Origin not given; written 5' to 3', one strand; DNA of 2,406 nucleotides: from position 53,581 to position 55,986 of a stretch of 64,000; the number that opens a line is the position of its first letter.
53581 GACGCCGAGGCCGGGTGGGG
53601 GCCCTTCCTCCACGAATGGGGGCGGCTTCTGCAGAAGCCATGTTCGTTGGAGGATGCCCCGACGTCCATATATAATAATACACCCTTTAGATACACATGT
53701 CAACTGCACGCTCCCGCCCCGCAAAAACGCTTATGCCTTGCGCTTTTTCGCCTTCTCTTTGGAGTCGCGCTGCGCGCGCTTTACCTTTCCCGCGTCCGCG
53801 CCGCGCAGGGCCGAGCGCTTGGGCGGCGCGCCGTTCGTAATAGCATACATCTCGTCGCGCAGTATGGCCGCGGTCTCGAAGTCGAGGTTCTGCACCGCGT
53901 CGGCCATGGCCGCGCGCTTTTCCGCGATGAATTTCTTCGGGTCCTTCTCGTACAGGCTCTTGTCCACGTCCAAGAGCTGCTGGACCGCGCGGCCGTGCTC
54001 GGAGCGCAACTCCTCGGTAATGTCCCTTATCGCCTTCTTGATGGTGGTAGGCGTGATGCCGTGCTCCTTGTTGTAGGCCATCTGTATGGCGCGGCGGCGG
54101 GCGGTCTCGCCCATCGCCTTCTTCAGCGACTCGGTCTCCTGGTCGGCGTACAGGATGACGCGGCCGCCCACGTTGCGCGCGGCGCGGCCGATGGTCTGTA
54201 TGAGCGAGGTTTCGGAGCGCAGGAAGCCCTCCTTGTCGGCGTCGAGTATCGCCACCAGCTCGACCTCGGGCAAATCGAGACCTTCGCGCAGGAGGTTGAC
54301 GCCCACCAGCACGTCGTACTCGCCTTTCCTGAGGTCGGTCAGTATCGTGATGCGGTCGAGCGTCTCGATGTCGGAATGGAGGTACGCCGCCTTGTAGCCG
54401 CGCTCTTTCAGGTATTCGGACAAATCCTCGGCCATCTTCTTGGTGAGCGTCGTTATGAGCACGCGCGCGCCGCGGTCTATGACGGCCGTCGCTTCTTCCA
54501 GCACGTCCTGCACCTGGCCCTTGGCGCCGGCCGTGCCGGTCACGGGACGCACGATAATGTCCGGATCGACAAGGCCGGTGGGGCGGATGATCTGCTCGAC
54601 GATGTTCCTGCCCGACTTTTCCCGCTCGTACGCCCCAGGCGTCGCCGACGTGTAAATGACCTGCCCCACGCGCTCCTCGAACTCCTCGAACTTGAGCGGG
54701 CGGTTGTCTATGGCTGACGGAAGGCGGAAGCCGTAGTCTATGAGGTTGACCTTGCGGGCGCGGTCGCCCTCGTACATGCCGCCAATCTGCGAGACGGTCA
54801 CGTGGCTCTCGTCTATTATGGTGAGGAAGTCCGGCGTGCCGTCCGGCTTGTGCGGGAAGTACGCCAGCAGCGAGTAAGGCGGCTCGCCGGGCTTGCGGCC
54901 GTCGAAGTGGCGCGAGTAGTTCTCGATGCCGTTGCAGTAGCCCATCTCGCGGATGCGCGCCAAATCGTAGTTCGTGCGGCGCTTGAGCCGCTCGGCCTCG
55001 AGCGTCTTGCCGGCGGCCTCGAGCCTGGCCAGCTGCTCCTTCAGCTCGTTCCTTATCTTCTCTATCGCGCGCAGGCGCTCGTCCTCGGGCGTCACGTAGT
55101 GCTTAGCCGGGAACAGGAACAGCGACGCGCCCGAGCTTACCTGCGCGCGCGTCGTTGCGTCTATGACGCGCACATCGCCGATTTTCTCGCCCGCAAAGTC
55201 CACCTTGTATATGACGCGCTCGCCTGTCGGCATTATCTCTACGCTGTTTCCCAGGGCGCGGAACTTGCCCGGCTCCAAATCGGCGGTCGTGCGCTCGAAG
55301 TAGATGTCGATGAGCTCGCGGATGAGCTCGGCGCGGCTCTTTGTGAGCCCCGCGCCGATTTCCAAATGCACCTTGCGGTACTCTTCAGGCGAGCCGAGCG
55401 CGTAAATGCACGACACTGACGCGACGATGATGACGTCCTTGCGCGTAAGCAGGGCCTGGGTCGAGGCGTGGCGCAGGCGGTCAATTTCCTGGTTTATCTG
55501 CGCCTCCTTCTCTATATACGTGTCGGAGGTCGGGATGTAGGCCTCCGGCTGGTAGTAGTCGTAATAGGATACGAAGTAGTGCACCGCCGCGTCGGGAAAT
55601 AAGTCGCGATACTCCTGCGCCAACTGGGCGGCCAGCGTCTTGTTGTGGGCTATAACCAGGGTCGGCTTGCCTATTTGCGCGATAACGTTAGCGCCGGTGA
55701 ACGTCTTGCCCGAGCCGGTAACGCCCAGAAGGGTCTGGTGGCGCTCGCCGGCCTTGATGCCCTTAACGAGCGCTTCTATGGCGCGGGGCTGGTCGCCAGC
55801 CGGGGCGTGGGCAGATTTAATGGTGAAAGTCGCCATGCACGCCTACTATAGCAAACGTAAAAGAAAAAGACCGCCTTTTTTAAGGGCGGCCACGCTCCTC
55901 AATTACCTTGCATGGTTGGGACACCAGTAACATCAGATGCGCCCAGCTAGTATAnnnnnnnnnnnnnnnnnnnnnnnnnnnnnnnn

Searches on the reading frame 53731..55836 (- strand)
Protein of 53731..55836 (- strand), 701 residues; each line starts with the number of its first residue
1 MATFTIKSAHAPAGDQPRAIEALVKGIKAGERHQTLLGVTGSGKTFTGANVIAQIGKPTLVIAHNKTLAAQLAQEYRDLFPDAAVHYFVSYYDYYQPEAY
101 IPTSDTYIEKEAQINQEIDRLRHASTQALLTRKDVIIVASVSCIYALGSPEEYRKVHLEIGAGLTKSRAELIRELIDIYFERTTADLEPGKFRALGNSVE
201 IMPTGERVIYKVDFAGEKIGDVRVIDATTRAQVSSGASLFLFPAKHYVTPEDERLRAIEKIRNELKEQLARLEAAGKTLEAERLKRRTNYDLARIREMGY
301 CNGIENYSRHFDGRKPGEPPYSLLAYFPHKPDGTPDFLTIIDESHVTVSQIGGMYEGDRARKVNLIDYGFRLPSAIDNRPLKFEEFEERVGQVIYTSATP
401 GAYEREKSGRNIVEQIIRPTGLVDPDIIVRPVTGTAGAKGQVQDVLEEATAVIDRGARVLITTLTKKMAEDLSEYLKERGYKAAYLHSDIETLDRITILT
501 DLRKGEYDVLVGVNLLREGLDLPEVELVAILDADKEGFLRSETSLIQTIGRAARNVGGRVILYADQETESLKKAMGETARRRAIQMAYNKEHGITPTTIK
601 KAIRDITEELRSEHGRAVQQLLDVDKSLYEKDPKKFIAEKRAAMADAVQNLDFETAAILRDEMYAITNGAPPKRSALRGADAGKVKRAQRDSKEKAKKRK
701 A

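Call 10: search_protein_families(library=ncbifam, proteins=[window:53731-55836:-])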
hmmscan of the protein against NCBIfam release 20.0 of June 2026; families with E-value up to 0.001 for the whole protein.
window:53731-55836:- (701 aa): 34 families (the best 25 are shown)
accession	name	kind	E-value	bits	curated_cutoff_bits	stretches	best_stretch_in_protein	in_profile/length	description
NF003673.1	PRK05298.1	equivalog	6.1e-291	966.5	743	1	4-666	2-650/653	excinuclease ABC subunit UvrB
TIGR00631.1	uvrb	equivalog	1.1e-288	959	750.1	1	3-665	1-656/658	excinuclease ABC subunit UvrB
NF053631.1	RNA_helic_CshA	equivalog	6.7e-13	48.3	646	1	457-640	238-415/434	degradosome RNA helicase CshA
NF053636.1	DDHlcsCsdAPsy1082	equivalog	1.2e-11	43.8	890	1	458-555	245-337/512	DEAD/DEAH box helicase CsdA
NF004066.1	PRK05580.1-3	equivalog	3.1e-11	42.3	813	1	497-562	581-654/788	primosomal protein N'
NF007966.0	PRK10689.1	equivalog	7.8e-11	40.4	1329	1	28-269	12-235/1148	transcription-repair coupling factor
TIGR00595.1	priA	equivalog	8.4e-11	41.1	230.35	1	465-576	274-394/509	replication restart helicase PriA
TIGR00580.2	mfd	equivalog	7.6e-10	37.8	800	1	469-554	659-738/907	transcription-repair coupling factor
NF004067.0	PRK05580.1-4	equivalog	9.6e-10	37.5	763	1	497-574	528-613/737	primosomal protein N'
TIGR00643.1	recG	equivalog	4.3e-09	35.6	659.4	1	466-570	466-569/629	ATP-dependent DNA helicase RecG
NF010337.0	PRK13766.1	equivalog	6.7e-09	34.4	610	1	457-624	367-536/781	Hef nuclease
NF008744.0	PRK11776.1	equivalog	1.1e-08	34.1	524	1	457-574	243-357/460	ATP-dependent RNA helicase DbpA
NF004070.0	PRK05580.2-2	equivalog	1.1e-08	33.7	921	1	497-578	526-615/729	primosomal protein N'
NF053632.1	heli_RadD_YejH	equivalog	2.7e-08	32.6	720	1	450-555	244-342/573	DNA repair helicase RadD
NF004068.0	PRK05580.1-5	equivalog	5.8e-08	31.3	1249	1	465-555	556-653/795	primosomal protein N'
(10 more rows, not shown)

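Call 11: find_related_loci(query=window:53731-55836:-, collection=genome_contigs, flank=5000)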
Query window:53731-55836:- (701 aa) in genome_contigs; peptide patterns used: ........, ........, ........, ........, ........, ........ (x = any residue, [..] = any of these).
600 stretches matched a pattern (row limit reached: there are more); 600 encode a relative of the query (tblastn E <= 1e-3); the best 80 are kept; 80 distinct loci.
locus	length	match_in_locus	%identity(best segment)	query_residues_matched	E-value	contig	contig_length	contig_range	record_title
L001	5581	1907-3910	67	4-667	0e+0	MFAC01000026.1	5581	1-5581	MAG: Candidatus Campbellbacteria bacterium RIFCSPLOWO2_02_35_12 rifcsplowo2_02_sub10_scaffold_5201, whole genome shotgun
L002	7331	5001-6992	66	2-666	0e+0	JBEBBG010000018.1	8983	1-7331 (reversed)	MAG: Candidatus Parcubacteria bacterium isolate arikareeriver_2019_sw_WHONDRS-S19S_0023_B_bin.8 scaffold_663510, whole g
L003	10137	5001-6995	66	4-666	0e+0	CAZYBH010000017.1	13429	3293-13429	MAG TPA_asm: uncultured Candidatus Saccharibacteria bacterium isolate SRP257259_co1_236 genome assembly, contig: NODE_62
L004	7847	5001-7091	65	2-687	0e+0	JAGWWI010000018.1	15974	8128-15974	MAG: Patescibacteria group bacterium isolate REEB44 contig-150_4514, whole genome shotgun sequence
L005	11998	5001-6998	66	4-663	0e+0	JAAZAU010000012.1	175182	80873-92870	MAG: Parcubacteria group bacterium isolate AS06rmzACSIP_46 606696_AS06, whole genome shotgun sequence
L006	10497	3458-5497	64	3-663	0e+0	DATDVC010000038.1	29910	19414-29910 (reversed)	MAG TPA_asm: Candidatus Paceibacterota bacterium isolate SMAG_U8074 k141_430725, whole genome shotgun sequence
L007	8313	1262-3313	64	2-668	0e+0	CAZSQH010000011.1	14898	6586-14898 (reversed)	MAG TPA_asm: uncultured Candidatus Saccharibacteria bacterium isolate SRP342105_co1_312 genome assembly, contig: NODE_54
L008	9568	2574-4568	64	1-666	0e+0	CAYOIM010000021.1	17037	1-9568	MAG TPA_asm: uncultured Bdellovibrionales bacterium isolate binchicken_co347_165 genome assembly, contig: NODE_1872_leng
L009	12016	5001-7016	61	12-676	0e+0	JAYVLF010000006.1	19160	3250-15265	MAG: Candidatus Paceibacterota bacterium isolate GL54_UP_metabat_24 GL54_UP_metabat_24_5, whole genome shotgun sequence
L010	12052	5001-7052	58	3-666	0e+0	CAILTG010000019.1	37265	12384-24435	MAG: Candidatus Magasanikbacteria bacterium isolate MJ-time_bin-2094 genome assembly, contig: bin-2094:019/101, whole ge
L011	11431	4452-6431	59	1-663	0e+0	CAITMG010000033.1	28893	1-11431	Candidatus Uhrbacteria bacterium isolate MJ110927B_bin-298 genome assembly, contig: bin-298:33/97, whole genome shotgun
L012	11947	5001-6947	57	1-661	0e+0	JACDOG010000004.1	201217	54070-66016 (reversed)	MAG: Thermoanaerobacteraceae bacterium isolate GB_MAG15_131 c_000000000051, whole genome shotgun sequence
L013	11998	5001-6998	57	4-663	0e+0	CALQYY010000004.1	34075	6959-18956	MAG: Candidatus Magasanikbacteria bacterium isolate MiH-14oct19-207 genome assembly, contig: MiH-14oct19-C2257, whole ge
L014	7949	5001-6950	56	1-666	0e+0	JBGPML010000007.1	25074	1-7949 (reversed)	MAG: Patescibacteria group bacterium isolate OBJ_0618_7090110_239 k141_8055213_length_25074_cov_43.1481, whole genome sh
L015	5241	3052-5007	56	1-671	0e+0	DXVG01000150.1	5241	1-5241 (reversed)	MAG TPA_asm: Clostridiales bacterium isolate HRGM_Genome_3093 HRGM_Genome_3093_150, whole genome shotgun sequence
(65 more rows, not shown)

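Call 12: find_encoding_contigs(protein=window:53731-55836:-, flank=6000, max_places=10)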
Protein window:53731-55836:- (701 aa): 1 contig read that carries it; 1 place shown.
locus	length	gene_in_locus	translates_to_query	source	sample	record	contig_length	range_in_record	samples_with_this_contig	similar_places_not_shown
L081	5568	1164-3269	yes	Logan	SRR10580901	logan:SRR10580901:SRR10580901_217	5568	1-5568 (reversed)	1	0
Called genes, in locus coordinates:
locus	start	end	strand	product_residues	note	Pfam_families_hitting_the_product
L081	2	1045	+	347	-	?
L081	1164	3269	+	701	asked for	PF04851:ResIII, PF13604:AAA_30 (faint), PF17757:UvrB_inter, PF27431:UvrB_3rd, PF00271:Helicase_C, PF12344:UvrB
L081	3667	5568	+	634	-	?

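Call 13: find_homologous_proteins(query=window:53731-55836:-, max_evalue=1e-100)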
Query window:53731-55836:- (701 aa): 8000 proteins with E <= 1e-100 among 8000 candidates; the best 120 are listed.
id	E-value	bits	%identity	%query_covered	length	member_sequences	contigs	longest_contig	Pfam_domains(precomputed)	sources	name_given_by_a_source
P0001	0.0e+0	1528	99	100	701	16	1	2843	PF02151.26,PF13604.13,PF17757.7,PF00271.38,PF27431.1,PF04851.22,PF12344.15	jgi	jgi:excinuclease ABC subunit B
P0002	0.0e+0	1458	94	100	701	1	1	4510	PF02151.26,PF17757.7,PF00271.38,PF27431.1,PF04851.22,PF12344.15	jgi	jgi:excinuclease ABC subunit B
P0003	0.0e+0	1436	92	100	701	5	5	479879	PF02151.26,PF13604.13,PF17757.7,PF00271.38,PF27431.1,PF04851.22,PF12344.15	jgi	jgi:excinuclease ABC subunit B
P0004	0.0e+0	1426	92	100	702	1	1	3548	PF02151.26,PF17757.7,PF00271.38,PF27431.1,PF04851.22,PF12344.15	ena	-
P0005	0.0e+0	1399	90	100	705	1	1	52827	PF02151.26,PF17757.7,PF00271.38,PF27431.1,PF04851.22,PF12344.15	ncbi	-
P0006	0.0e+0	1394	89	100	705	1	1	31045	PF02151.26,PF17757.7,PF00271.38,PF27431.1,PF04851.22,PF12344.15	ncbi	-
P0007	0.0e+0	1393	90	99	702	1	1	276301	PF02151.26,PF13604.13,PF17757.7,PF00271.38,PF27431.1,PF04851.22,PF12344.15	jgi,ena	-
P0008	0.0e+0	1391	89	100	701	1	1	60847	PF00270.36,PF02151.26,PF17757.7,PF00271.38,PF27431.1,PF04851.22,PF12344.15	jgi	jgi:excinuclease ABC subunit B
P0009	0.0e+0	1378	88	100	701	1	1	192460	PF00270.36,PF02151.26,PF17757.7,PF00271.38,PF27431.1,PF04851.22,PF12344.15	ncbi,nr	ncbi:MAG: UvrB, excinuclease subunit excinuclease subunit [Candidatus Adlerbacteria bacterium]|nr:Uv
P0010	0.0e+0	1368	88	100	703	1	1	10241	PF00270.36,PF02151.26,PF17757.7,PF00271.38,PF27431.1,PF04851.22,PF12344.15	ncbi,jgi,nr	ncbi:MAG TPA: excinuclease ABC subunit UvrB [Candidatus Paceibacterota bacterium]|jgi:excinuclease A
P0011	0.0e+0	1358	87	99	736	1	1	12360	PF00270.36,PF02151.26,PF17757.7,PF00271.38,PF27431.1,PF04851.22,PF12344.15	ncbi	-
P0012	0.0e+0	1356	86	100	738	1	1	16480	PF00270.36,PF02151.26,PF17757.7,PF00271.38,PF27431.1,PF04851.22,PF12344.15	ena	-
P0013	0.0e+0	1301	84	100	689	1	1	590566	PF00270.36,PF02151.26,PF17757.7,PF00271.38,PF27431.1,PF04851.22,PF12344.15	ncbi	-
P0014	0.0e+0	1294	84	98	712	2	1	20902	PF00270.36,PF17757.7,PF00271.38,PF27431.1,PF04851.22,PF12344.15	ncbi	ncbi:MAG TPA: excinuclease ABC subunit UvrB [Candidatus Paceibacterota bacterium]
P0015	0.0e+0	1286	85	96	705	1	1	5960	PF00270.36,PF02151.26,PF17757.7,PF00271.38,PF27431.1,PF04851.22,PF12344.15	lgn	-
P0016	0.0e+0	1261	81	95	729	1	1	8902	PF00270.36,PF02151.26,PF17757.7,PF00271.38,PF27431.1,PF04851.22,PF12344.15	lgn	-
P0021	0.0e+0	1203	81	96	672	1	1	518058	PF02151.26,PF13604.13,PF17757.7,PF00271.38,PF27431.1,PF04851.22,PF12344.15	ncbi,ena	-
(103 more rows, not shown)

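Call 14: find_encoding_contigs(protein=P0003, flank=4000, max_places=3)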
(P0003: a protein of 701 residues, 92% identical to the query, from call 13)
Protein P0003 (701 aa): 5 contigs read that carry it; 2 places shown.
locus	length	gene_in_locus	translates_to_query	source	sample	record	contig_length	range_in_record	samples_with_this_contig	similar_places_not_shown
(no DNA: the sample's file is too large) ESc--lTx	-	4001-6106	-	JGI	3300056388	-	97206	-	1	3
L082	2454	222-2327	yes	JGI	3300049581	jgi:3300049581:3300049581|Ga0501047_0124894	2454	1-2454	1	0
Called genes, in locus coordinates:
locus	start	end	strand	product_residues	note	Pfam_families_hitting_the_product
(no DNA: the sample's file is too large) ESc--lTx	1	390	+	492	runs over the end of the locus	PF24514:SpaA_4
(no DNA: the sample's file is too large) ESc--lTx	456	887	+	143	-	-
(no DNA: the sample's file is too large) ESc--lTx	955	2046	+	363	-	PF00188:CAP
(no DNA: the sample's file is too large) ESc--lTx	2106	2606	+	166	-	PF00254:FKBP_C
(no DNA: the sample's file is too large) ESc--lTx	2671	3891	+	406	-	PF01702:TGT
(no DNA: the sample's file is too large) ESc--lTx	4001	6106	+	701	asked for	PF04851:ResIII, PF13604:AAA_30 (faint), PF17757:UvrB_inter, PF27431:UvrB_3rd, PF00271:Helicase_C, PF12344:UvrB, PF02151:UVR (weak)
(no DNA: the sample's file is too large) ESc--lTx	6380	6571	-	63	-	-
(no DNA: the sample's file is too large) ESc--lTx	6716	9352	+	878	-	PF00005:ABC_tran (faint), PF02463:SMC_N (faint), PF13191:AAA_16 (faint), PF13304:AAA_21 (faint), PF13555:AAA_29 (faint), PF17760:UvrA_inter, PF00684:DnaJ_CXXCXGXG (faint)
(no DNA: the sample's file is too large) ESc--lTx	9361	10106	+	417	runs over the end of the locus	PF01541:GIY-YIG (weak), PF27096:UvrC_M, PF02151:UVR (weak), PF08459:UvrC_RNaseH_dom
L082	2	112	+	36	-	?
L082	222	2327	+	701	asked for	PF04851:ResIII, PF13604:AAA_30 (faint), PF17757:UvrB_inter, PF27431:UvrB_3rd, PF00271:Helicase_C, PF12344:UvrB, PF02151:UVR (weak)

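Call 15: find_encoding_contigs(protein=P0007, flank=4000, max_places=2)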
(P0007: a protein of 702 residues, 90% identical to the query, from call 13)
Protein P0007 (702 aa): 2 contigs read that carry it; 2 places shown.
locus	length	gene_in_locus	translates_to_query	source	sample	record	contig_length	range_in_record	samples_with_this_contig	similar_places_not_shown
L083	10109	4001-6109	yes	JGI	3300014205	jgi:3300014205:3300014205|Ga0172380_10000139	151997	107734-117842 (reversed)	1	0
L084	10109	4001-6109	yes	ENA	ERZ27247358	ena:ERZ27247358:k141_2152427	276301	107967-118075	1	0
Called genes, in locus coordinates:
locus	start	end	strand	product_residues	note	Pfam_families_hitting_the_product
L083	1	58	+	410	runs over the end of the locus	PF24514:SpaA_4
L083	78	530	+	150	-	-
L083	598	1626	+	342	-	PF00188:CAP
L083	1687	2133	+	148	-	PF00254:FKBP_C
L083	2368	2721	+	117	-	-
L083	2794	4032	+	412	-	PF01702:TGT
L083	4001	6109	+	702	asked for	PF04851:ResIII, PF13604:AAA_30 (faint), PF17757:UvrB_inter, PF27431:UvrB_3rd, PF00271:Helicase_C, PF12344:UvrB, PF02151:UVR (weak)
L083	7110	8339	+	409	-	PF07731:Cu-oxidase_2 (weak), PF07732:Cu-oxidase_3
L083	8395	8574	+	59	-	-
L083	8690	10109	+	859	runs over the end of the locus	PF00005:ABC_tran (faint), PF02463:SMC_N (faint), PF13191:AAA_16 (faint), PF13304:AAA_21 (faint), PF13555:AAA_29 (faint), PF20703:nSTAND1 (faint), PF17760:UvrA_inter, PF00684:DnaJ_CXXCXGXG (faint)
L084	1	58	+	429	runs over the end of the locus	PF24514:SpaA_4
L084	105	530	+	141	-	-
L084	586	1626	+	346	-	PF00188:CAP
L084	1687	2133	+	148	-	PF00254:FKBP_C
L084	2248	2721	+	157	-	-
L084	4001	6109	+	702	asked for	PF04851:ResIII, PF13604:AAA_30 (faint), PF17757:UvrB_inter, PF27431:UvrB_3rd, PF00271:Helicase_C, PF12344:UvrB, PF02151:UVR (weak)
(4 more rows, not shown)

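Call 16: find_encoding_contigs(protein=P0009, flank=4000, max_places=2)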
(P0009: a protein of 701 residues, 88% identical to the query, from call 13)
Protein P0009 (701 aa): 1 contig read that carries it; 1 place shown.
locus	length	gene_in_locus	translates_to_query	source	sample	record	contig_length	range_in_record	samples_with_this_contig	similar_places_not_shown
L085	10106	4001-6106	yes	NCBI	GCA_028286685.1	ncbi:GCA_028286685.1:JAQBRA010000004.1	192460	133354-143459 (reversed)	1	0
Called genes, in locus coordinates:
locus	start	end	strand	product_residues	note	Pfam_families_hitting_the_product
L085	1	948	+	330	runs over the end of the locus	PF00188:CAP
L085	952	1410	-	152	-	PF03412:Peptidase_C39, PF11814:DUF3335 (faint), PF13529:Peptidase_C39_2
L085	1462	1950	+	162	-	PF00254:FKBP_C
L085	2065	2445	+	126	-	-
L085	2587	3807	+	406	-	PF01702:TGT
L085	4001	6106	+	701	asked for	PF00270:DEAD (faint), PF04851:ResIII, PF17757:UvrB_inter, PF27431:UvrB_3rd, PF00271:Helicase_C, PF12344:UvrB, PF02151:UVR (weak)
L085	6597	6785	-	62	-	-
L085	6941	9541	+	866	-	PF00005:ABC_tran (faint), PF02463:SMC_N (faint), PF13191:AAA_16 (faint), PF13304:AAA_21 (faint), PF13555:AAA_29 (faint), PF17760:UvrA_inter, PF00684:DnaJ_CXXCXGXG (faint)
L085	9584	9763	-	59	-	-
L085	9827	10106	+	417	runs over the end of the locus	PF01541:GIY-YIG (weak), PF27096:UvrC_M, PF02151:UVR, PF08459:UvrC_RNaseH_dom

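Call 17: find_encoding_contigs(protein=P0013, flank=4000, max_places=2)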
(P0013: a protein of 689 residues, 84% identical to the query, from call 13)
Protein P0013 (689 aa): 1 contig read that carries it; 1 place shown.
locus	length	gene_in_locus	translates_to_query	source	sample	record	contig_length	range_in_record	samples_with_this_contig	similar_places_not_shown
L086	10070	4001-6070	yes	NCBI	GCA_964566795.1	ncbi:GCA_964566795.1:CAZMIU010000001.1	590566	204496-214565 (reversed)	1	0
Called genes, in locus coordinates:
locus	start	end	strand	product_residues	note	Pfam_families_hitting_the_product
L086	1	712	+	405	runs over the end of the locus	PF24514:SpaA_4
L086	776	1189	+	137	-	-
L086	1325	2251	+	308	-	PF00188:CAP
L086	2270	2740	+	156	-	PF00254:FKBP_C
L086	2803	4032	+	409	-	PF01702:TGT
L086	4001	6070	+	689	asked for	PF00270:DEAD (faint), PF04851:ResIII, PF17757:UvrB_inter, PF27431:UvrB_3rd, PF00271:Helicase_C, PF12344:UvrB, PF02151:UVR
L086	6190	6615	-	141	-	-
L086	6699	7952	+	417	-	PF07731:Cu-oxidase_2 (faint), PF07732:Cu-oxidase_3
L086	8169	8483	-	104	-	-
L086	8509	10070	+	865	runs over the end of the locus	PF00005:ABC_tran (faint), PF02463:SMC_N (faint), PF13191:AAA_16 (faint), PF13555:AAA_29 (faint), PF20720:nSTAND3 (faint), PF13304:AAA_21 (faint), PF17760:UvrA_inter, PF00684:DnaJ_CXXCXGXG (faint)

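Call 27: find_encoding_contigs(protein=P0005, flank=5000, max_places=2)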
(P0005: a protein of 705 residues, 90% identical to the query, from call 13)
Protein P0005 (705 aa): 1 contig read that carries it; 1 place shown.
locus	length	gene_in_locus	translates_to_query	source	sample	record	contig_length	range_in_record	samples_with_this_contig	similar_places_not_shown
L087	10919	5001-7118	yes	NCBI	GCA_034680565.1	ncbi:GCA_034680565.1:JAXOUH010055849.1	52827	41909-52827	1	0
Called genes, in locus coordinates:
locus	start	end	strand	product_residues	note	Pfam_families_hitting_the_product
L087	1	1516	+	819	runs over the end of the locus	PF24514:SpaA_4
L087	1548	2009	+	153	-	-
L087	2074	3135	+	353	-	PF00188:CAP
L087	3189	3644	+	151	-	PF00254:FKBP_C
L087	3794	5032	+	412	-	PF01702:TGT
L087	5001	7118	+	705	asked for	PF04851:ResIII, PF17757:UvrB_inter, PF27431:UvrB_3rd, PF00271:Helicase_C, PF12344:UvrB, PF02151:UVR (weak)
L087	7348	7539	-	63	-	-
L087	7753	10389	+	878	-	PF00005:ABC_tran (faint), PF02463:SMC_N (faint), PF13191:AAA_16 (faint), PF13304:AAA_21 (faint), PF13555:AAA_29 (faint), PF17760:UvrA_inter, PF00684:DnaJ_CXXCXGXG (faint)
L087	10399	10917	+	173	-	?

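Call 28: find_encoding_contigs(protein=P0008, flank=5000, max_places=2)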
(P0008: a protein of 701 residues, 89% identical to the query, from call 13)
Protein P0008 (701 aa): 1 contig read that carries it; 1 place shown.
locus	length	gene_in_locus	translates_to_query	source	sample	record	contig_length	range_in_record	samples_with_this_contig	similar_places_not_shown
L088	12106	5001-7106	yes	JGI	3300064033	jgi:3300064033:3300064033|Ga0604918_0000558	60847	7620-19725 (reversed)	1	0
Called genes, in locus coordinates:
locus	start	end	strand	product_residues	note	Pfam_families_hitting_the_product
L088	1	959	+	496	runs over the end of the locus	PF24514:SpaA_4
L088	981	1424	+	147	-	-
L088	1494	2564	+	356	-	PF00188:CAP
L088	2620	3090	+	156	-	PF00254:FKBP_C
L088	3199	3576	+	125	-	-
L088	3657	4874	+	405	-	PF01702:TGT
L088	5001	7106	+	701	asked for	PF00270:DEAD (faint), PF04851:ResIII, PF17757:UvrB_inter, PF27431:UvrB_3rd, PF00271:Helicase_C, PF12344:UvrB, PF02151:UVR (weak)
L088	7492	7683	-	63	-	-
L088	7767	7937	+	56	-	-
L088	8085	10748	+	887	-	PF00005:ABC_tran (faint), PF02463:SMC_N (faint), PF13191:AAA_16 (faint), PF13555:AAA_29 (faint), PF13304:AAA_21 (faint), PF17760:UvrA_inter, PF00684:DnaJ_CXXCXGXG (faint)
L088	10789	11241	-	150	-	-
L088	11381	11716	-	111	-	-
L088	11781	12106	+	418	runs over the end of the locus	PF01541:GIY-YIG (weak), PF27096:UvrC_M, PF02151:UVR (weak), PF08459:UvrC_RNaseH_dom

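Call 29: find_encoding_contigs(protein=P0014, flank=5000, max_places=2)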
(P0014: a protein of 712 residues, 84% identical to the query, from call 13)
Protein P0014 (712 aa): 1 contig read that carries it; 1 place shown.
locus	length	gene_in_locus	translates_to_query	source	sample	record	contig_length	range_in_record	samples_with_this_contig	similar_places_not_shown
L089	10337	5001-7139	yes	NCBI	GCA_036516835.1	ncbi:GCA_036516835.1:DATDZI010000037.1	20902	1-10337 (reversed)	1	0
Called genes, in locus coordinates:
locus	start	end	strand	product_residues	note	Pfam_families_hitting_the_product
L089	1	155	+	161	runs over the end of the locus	-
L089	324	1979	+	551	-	PF00353:HemolysinCabind (weak)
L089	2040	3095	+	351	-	PF00188:CAP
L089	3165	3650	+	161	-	PF00254:FKBP_C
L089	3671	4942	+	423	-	PF01702:TGT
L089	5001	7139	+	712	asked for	PF00270:DEAD (faint), PF04851:ResIII, PF17757:UvrB_inter, PF27431:UvrB_3rd, PF00271:Helicase_C, PF12344:UvrB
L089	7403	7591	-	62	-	-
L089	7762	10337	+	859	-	PF00005:ABC_tran (faint), PF02463:SMC_N (faint), PF13191:AAA_16 (faint), PF13304:AAA_21 (faint), PF13555:AAA_29 (faint), PF17760:UvrA_inter, PF00684:DnaJ_CXXCXGXG (faint)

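Call 30: find_encoding_contigs(protein=P0021, flank=5000, max_places=2)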
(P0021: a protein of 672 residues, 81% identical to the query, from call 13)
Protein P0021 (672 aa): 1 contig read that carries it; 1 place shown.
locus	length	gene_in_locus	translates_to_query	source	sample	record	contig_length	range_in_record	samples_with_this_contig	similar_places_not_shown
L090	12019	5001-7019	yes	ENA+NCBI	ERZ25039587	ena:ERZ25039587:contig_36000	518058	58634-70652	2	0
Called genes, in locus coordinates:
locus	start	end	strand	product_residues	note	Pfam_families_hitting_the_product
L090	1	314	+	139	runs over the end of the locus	PF06262:Zincin_1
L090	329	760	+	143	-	PF07884:VKOR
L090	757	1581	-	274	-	PF16640:Big_3_5 (weak)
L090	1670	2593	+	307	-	PF00188:CAP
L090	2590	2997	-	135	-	PF03412:Peptidase_C39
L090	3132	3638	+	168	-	PF00254:FKBP_C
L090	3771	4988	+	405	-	PF01702:TGT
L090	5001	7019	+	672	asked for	PF04851:ResIII, PF13604:AAA_30 (faint), PF17757:UvrB_inter, PF27431:UvrB_3rd, PF00271:Helicase_C, PF12344:UvrB, PF02151:UVR (weak)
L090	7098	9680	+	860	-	PF00005:ABC_tran (faint), PF02463:SMC_N (faint), PF13304:AAA_21 (faint), PF13555:AAA_29 (faint), PF20720:nSTAND3 (faint), PF17760:UvrA_inter, PF00684:DnaJ_CXXCXGXG (faint)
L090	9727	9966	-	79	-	-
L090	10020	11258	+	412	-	PF01541:GIY-YIG (weak), PF27096:UvrC_M, PF02151:UVR (weak), PF08459:UvrC_RNaseH_dom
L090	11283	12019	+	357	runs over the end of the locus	PF00155:Aminotran_1_2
